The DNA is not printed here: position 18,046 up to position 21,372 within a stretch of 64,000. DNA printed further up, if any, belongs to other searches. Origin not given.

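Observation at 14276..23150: Two-component system coupled to a giant lipoprotein that faces a giant paralogue: an uncharacterised envelope module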

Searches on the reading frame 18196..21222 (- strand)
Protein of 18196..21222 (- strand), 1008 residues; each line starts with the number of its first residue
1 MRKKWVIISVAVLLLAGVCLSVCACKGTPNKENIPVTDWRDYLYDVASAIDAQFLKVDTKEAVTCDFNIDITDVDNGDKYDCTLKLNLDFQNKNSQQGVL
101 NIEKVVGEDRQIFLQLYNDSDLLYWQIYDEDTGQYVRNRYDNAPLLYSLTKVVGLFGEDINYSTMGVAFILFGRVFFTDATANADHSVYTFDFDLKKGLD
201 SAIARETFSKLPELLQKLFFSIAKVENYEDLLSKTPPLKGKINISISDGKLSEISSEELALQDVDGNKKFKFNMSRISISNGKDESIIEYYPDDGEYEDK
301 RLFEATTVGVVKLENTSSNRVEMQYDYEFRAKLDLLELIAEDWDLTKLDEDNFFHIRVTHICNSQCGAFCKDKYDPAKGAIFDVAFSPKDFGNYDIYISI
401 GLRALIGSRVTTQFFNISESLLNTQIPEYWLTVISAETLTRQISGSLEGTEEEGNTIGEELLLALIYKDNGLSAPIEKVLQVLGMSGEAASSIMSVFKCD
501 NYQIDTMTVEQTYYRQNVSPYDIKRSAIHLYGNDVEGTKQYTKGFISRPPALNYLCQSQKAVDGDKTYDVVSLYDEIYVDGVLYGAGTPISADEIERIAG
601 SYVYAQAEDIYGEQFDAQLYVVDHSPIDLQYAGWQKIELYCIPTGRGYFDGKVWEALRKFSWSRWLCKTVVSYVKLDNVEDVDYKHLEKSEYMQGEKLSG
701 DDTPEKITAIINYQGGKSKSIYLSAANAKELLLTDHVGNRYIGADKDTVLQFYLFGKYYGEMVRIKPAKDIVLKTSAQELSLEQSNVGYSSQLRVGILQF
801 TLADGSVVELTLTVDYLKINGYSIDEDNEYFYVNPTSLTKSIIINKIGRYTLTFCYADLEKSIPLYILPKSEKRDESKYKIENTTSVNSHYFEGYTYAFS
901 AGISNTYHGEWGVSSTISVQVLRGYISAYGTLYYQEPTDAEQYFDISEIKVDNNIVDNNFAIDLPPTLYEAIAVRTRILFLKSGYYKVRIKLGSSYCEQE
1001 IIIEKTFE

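Call 16: find_homologous_proteins(query=window:18196-21222:-, region=1-1008)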
Query window:18196-21222:-, residues 1-1008 (1008 aa): 12 proteins with E <= 0.001 among 8000 candidates.
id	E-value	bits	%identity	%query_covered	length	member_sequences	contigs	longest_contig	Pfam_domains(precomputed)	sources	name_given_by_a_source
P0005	0.0e+0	2093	90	100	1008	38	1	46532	-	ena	-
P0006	0.0e+0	1839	79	100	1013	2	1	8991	-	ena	-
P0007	0.0e+0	1822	78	98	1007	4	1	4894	-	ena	-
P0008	0.0e+0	1811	77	100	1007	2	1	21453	-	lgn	-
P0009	0.0e+0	1652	86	83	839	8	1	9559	-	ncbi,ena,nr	ncbi:MAG: hypothetical protein K2G42_05195 [Clostridia bacterium]|nr:hypothetical protein [Clostridi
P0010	0.0e+0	1343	58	100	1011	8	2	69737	-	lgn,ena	-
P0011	0.0e+0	1013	46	100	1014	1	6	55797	-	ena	-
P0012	2.6e-296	1004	45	97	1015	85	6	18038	-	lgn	-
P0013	8.1e-283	959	44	99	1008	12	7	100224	-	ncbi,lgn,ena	-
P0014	3.3e-271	921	49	86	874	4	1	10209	-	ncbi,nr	ncbi:MAG: hypothetical protein K2O95_07545, partial [Clostridia bacterium]|nr:hypothetical protein [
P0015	2.8e-247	841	40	99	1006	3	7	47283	-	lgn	-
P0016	1.4e-240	819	39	100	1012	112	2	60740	-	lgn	-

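Call 17: find_encoding_contigs(protein=P0016, flank=8000, max_places=2)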
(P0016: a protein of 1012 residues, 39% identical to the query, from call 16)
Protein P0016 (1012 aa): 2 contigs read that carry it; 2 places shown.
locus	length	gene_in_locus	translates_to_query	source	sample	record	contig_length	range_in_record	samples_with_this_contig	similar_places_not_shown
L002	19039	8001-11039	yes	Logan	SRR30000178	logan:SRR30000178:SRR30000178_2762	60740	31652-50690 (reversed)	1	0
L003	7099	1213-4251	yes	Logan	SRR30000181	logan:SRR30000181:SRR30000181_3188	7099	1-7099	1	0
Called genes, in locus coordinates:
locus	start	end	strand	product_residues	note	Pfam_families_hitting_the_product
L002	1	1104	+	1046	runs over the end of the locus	PF00005:ABC_tran, PF02463:SMC_N, PF02687:FtsX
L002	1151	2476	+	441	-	PF04055:Radical_SAM, PF13353:Fer4_12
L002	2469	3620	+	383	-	PF02457:DAC (weak)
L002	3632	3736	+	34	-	-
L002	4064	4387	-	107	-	-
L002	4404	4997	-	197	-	PF14284:PcfJ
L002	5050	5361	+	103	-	PF04679:DNA_ligase_A_C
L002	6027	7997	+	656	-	PF00072:Response_reg, PF00486:Trans_reg_C, PF00512:HisKA, PF02518:HATPase_c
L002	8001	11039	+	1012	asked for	-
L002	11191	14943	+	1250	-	-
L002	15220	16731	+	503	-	-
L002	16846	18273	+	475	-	PF04932:Wzy_C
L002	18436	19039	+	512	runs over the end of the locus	-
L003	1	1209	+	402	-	?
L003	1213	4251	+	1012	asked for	-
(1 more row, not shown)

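Call 18: find_encoding_contigs(protein=P0013, flank=8000, max_places=2)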
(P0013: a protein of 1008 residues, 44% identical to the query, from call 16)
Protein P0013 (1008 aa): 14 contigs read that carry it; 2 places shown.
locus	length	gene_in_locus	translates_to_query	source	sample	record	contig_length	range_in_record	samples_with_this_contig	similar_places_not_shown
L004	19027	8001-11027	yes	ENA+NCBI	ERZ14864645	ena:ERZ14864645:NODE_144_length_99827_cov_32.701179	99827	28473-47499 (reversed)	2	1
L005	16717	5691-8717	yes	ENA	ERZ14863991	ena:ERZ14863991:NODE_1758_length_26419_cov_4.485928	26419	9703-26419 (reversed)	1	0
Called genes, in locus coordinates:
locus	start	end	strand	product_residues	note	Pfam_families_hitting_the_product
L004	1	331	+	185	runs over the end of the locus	-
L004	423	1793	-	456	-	PF00285:Citrate_synt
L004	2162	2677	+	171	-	PF09551:Spore_II_R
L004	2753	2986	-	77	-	-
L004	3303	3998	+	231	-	PF01471:PG_binding_1, PF07486:Hydrolase_2, PF00397:WW (faint)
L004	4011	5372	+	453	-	PF20769:YPEB_N, PF14620:YPEB_PepSY1-2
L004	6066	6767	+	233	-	PF00072:Response_reg, PF00486:Trans_reg_C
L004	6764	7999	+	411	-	PF00512:HisKA, PF02518:HATPase_c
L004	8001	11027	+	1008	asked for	-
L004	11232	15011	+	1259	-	-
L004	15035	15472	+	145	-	-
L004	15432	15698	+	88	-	-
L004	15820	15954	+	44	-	-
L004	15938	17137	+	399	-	PF13793:Pribosyltran_N, PF00156:Pribosyltran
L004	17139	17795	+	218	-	PF13483:Lactamase_B_3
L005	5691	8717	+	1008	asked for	-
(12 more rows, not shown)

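Call 19: find_encoding_contigs(protein=P0015, flank=8000, max_places=2)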
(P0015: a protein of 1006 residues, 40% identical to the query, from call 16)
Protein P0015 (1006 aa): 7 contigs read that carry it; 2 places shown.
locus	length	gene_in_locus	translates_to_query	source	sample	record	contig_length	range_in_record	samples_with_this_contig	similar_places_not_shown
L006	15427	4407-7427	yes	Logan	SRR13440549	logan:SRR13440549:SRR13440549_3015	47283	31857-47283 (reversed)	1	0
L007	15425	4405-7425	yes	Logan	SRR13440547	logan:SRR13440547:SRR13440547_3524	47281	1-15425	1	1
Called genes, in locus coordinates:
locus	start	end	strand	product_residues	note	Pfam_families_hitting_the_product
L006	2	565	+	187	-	?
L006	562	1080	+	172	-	-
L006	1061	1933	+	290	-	-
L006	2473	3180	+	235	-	PF00072:Response_reg, PF00486:Trans_reg_C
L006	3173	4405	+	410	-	PF00512:HisKA, PF02518:HATPase_c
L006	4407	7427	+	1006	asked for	-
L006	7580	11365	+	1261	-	-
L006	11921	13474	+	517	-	-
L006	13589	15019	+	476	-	PF04932:Wzy_C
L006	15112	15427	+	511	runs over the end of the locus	-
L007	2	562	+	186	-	?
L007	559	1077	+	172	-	-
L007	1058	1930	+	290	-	-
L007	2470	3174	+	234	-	PF00072:Response_reg, PF00486:Trans_reg_C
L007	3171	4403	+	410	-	PF00512:HisKA, PF02518:HATPase_c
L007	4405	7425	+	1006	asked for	-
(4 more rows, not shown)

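Call 21: find_encoding_contigs(protein=P0005, flank=8000, max_places=2)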
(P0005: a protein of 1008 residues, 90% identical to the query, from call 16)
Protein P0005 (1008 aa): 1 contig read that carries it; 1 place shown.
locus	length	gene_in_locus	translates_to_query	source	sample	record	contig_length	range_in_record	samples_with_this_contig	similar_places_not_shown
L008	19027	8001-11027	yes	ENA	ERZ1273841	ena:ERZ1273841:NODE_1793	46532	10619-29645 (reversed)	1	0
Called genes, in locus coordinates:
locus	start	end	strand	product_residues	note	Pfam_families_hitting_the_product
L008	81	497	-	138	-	-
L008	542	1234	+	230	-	PF01520:Amidase_3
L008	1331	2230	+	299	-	PF01522:Polysacc_deac_1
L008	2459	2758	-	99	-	-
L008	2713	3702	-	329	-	PF00884:Sulfatase, PF01663:Phosphodiest, PF02995:DUF229 (weak)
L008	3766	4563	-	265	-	PF01925:TauE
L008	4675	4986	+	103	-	PF01035:DNA_binding_1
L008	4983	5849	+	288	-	PF00849:PseudoU_synth_2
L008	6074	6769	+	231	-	PF00072:Response_reg, PF00486:Trans_reg_C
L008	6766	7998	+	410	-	PF00512:HisKA, PF02518:HATPase_c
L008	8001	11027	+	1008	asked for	-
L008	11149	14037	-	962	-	-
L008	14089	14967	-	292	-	-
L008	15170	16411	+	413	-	PF00465:Fe-ADH, PF13685:Fe-ADH_2, PF25137:ADH_Fe_C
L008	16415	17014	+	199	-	PF04263:TPK_catalytic, PF04265:TPK_B1_binding (weak)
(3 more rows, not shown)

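Call 22: find_encoding_contigs(protein=P0010, flank=8000, max_places=2)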
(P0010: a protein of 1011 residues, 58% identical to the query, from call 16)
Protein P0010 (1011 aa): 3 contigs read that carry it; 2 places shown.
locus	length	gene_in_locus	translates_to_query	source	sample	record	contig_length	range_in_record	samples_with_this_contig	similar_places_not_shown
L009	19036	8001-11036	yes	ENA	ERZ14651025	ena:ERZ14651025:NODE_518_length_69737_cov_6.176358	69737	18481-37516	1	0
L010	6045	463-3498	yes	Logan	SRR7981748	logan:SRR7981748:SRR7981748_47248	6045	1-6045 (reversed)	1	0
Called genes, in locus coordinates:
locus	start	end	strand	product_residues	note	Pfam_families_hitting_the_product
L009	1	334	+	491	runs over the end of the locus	PF01235:Na_Ala_symp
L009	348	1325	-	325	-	PF13280:WYL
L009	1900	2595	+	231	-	PF01520:Amidase_3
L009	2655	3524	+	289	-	PF01522:Polysacc_deac_1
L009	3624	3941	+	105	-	PF01035:DNA_binding_1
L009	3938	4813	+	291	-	PF00849:PseudoU_synth_2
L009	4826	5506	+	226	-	PF01209:Ubie_methyltran, PF00891:Methyltransf_2 (weak), PF13489:Methyltransf_23, PF05175:MTS, PF13847:Methyltransf_31, PF08241:Methyltransf_11, PF08242:Methyltransf_12, PF13649:Methyltransf_25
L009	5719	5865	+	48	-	-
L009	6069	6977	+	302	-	PF00072:Response_reg, PF00486:Trans_reg_C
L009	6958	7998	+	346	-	PF00512:HisKA, PF02518:HATPase_c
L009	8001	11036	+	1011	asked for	-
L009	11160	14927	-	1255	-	-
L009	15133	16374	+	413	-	PF00465:Fe-ADH, PF13685:Fe-ADH_2, PF25137:ADH_Fe_C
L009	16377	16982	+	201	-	PF04263:TPK_catalytic, PF04265:TPK_B1_binding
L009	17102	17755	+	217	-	PF00702:Hydrolase, PF12710:HAD, PF13419:HAD_2, PF13242:Hydrolase_like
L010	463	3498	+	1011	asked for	-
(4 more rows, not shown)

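Call 45: search_protein_representatives(alignment_id=A1)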
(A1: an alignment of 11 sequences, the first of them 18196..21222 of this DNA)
Query: 11 sequences, 1008 profile positions. Proteins with E-value up to 0.001 (for the whole library): 80; up to 1e-10: 63; up to 1e-30: 38. The best 80 are listed.
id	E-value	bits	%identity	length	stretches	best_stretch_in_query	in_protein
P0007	0.0e+00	1770.4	-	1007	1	1-1007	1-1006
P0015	0.0e+00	1575.3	-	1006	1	1-1005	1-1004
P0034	3.8e-270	915.4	-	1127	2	4-1005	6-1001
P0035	4.0e-215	733.3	-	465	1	288-749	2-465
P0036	1.2e-187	642.3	-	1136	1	3-1005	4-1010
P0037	5.3e-112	391.9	-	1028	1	1-996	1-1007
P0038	6.1e-98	345.3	-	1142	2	1-997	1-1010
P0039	4.1e-96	339.3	-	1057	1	1-1006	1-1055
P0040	1.1e-84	301.5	-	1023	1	16-1002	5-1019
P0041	1.2e-84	301.3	-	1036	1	1-1003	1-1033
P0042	4.7e-82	292.7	-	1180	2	6-1006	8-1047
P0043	8.0e-82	292.0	-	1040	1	1-1003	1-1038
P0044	5.0e-81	289.3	-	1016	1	1-996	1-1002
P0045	5.9e-80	285.8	-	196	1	1-187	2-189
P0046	2.9e-71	257.0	-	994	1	1-997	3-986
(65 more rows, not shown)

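Call 46: predict_structure(alignment_id=A1)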
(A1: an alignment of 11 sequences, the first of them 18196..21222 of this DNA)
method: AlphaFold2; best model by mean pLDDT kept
length: 1008 residues; sequences in the alignment: 11
mean_pLDDT: 75.1   pTM: 0.45
mean pLDDT of the five models: 75.1, 73.8, 73.4, 71.3, 69.7
residues with pLDDT >= 90: 150; 70-90: 547; 50-70: 208; < 50: 103
segments of 3 or more residues with pLDDT < 50: 1-36, 155-163, 404-407, 409-421, 445-456, 522-526, 532-546
pLDDT, mean of each block of 10 residues (from residue 1): 37 37 28 47 80 69 84 81 86 82 83 89 87 84 80 47 58 76 81 81 68 57 67 77 82 81 67 81 87 84 78 82 81 79 70 76 67 60 65 55 48 45 51 61 46 45 62 77 63 69 80 71 48 42 48 82 86 90 90 89 85 82 88 88 74 68 72 90 79 85 78 88 85 85 89 77 89 90 81 90 88 91 86 71 88 91 87 64 81 89 79 86 79 84 90 88 81 91 92 89 73
secondary structure, 60 per line:
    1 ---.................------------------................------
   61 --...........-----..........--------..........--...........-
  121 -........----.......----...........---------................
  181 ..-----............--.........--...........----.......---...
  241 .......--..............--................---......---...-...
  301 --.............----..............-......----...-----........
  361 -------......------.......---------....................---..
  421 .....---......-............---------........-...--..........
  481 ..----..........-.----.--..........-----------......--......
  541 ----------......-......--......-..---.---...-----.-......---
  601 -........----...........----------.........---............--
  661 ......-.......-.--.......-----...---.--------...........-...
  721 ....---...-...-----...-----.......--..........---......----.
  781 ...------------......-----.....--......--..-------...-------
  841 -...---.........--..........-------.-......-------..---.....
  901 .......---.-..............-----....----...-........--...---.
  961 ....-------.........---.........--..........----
elements in order (helices of 4 or more, strands of 3 or more residues): H4-20 H39-54 E63-73 E79-88 E97-106 E109-119 E122-129 E134-140 H145-155 H165-176 E177-182 E188-194 H195-199 H202-210 H213-223 H228-234 E238-247 E250-263 E266-281 H285-290 E298-300 E303-315 E320-333 H335-340 E353-360 H368-373 E380-386 E396-401 H402-415 H419-425 E429-434 H436-447 H457-464 E466-468 E471-475 H476-482 H487-496 E506-515 E527-532 H535-540 E551-556 E558-563 E566-571 E582-584 H592-597 E602-609 E614-624 E635-643 H647-658 H661-666 E668-674 E679-685 E691-693 E706-713 E718-724 E732-734 E740-742 E748-754 E757-766 E770-775 E780-783 E796-801 E807-811 E817-819 E831-833 E842-844 E848-856 E859-868 E878-883 E896-907 E913-926 E932-935 E944-951 E954-956 E960-964 E972-980 E984-992 E995-1004

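Call 50: fold_search(model_id=the predicted structure, library=pdb)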
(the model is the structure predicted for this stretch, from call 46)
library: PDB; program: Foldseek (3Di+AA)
matches with E <= 10: 1520; with E <= 0.001: 269
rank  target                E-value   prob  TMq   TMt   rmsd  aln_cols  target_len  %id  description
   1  7r5k_10               2.0e-09  1.00  0.08  0.06  30.7       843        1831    8  Human nuclear pore complex (constricted) (released 2022-06-22)
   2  4uj6                  3.1e-09  1.00  0.10  0.12  19.8       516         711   10  Structure of surface layer protein SbsC, domains 1-6 (released 2016-04-27)
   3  4uic                  8.8e-09  1.00  0.09  0.12  19.9       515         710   10  Crystal structure of the S-layer protein rSbsC(31-844) (released 2016-04-13)
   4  9fx3_A                4.0e-08  0.97  0.10  0.09  41.1      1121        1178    7  Structure of active human CD109 (released 2025-03-19)
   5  5t89_X                6.9e-08  1.00  0.09  0.14  37.8       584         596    9  Crystal structure of VEGF-A in complex with VEGFR-1 domains D1-6 (released 2017-02-01)
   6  5ftx                  8.9e-08  1.00  0.09  0.12  19.3       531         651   12  Structure of surface layer protein SbsC, domains 4-9 (released 2017-02-22)
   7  8a0y_A                1.4e-07  1.00  0.12  0.18  32.4       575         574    9  Crystal structure of mouse contactin 2 immunoglobulin domains (released 2023-11-01)
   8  9ba4_A                1.6e-07  0.93  0.08  0.08  30.6       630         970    9  Full-length cross-linked Contactin 2 (CNTN2) (released 2024-07-17)
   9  3b43                  4.0e-07  0.99  0.08  0.12  46.1       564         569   10  I-band fragment I65-I70 from titin (released 2008-01-22)
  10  8opr_A                4.2e-07  1.00  0.09  0.13  20.9       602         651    9  Structure of the EA1 surface layer of Bacillus anthracis (released 2023-11-08)
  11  5z5k_A                4.7e-07  1.00  0.09  0.17  20.6       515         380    8  Structure of the DCC-Draxin complex (released 2018-06-20)
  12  5t9t_B                5.7e-07  0.99  0.08  0.12  44.2       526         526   10  Protocadherin Gamma B2 extracellular cadherin domains 1-5 (released 2016-10-19)
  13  6e6b_A                6.7e-07  0.99  0.07  0.11  43.3       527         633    8  Crystal structure of the Protocadherin GammaB4 extracellular domain (released 2019-04-10)
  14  3dmk_A                7.0e-07  0.99  0.09  0.11  23.6       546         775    8  Crystal structure of Down Syndrome Cell Adhesion Molecule (DSCAM) isoform 1.30.30, N-terminal eight Ig domains (released 2008-10-07)
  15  2e9w_A                8.2e-07  0.99  0.07  0.14  40.0       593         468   10  Crystal structure of the extracellular domain of Kit in complex with stem cell factor (SCF) (released 2007-08-07)
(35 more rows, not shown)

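Call 51: find_related_loci(query=A1, collection=genome_contigs, flank=7000)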
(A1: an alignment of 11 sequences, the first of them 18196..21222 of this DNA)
Query A1 (1008 aa) in genome_contigs; peptide patterns used: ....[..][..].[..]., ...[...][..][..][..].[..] (x = any residue, [..] = any of these).
132 stretches matched a pattern; 11 encode a relative of the query (tblastn E <= 1e-3); 11 distinct loci.
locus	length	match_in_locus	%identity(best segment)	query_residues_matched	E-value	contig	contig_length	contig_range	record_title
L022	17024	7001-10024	91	1-1008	0e+0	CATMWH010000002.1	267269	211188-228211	MAG TPA_asm: uncultured Christensenella sp. isolate MGG29822_1678865761 genome assembly, contig: shHF8_26, whole genome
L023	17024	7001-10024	88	1-1008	0e+0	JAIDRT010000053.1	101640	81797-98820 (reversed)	MAG: Clostridia bacterium isolate SC0362_comb_6 SC0362_comb_6_contig_53, whole genome shotgun sequence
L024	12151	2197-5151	78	24-1008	0e+0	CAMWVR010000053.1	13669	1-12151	MAG TPA_asm: uncultured Clostridia bacterium isolate SRR14411288_bin.13_metawrap_v1.3_MAG genome assembly, contig: NODE.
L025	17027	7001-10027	58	1-1008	0e+0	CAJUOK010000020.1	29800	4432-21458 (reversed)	MAG TPA_asm: uncultured Christensenellaceae bacterium isolate MGBC165376 genome assembly, contig: MGBC165376.20, whole g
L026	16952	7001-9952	46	27-1008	0e+0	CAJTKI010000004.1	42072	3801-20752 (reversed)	MAG TPA_asm: uncultured Christensenella sp. isolate MGBC101980 genome assembly, contig: MGBC101980.4, whole genome shotg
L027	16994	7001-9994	45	7-997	0e+0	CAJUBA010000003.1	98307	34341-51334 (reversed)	MAG TPA_asm: uncultured Christensenella sp. isolate MGBC118395 genome assembly, contig: MGBC118395.3, whole genome shotg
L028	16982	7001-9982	44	1-995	0e+0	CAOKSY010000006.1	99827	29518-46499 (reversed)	MAG TPA_asm: uncultured Clostridia bacterium isolate SRR15604549_bin.11_metawrap_v1.3_MAG genome assembly, contig: NODE.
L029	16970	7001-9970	39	17-1003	0e+0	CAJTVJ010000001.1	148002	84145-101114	MAG TPA_asm: uncultured Christensenella sp. isolate MGBC114095 genome assembly, contig: MGBC114095.1, whole genome shotg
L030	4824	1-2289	48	238-997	0e+0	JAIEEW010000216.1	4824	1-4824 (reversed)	MAG: Clostridia bacterium isolate SC0393_S7_9 SC0393_S7_9_contig_216, whole genome shotgun sequence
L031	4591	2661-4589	48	1-641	0e+0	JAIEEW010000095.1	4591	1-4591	MAG: Clostridia bacterium isolate SC0393_S7_9 SC0393_S7_9_contig_95, whole genome shotgun sequence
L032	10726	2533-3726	27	2-398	2e-31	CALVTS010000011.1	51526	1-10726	MAG: uncultured Clostridia bacterium isolate BRZ_V__bin16 genome assembly, contig: BRZ_V__NODE_560_length_51526_cov_41.8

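Call 61: search_solved_structures(query=A1, max_evalue=1)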
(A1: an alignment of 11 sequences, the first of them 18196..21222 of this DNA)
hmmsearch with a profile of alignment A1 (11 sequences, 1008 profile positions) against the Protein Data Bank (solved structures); distinct sequences matched with E-value up to 1: 0.
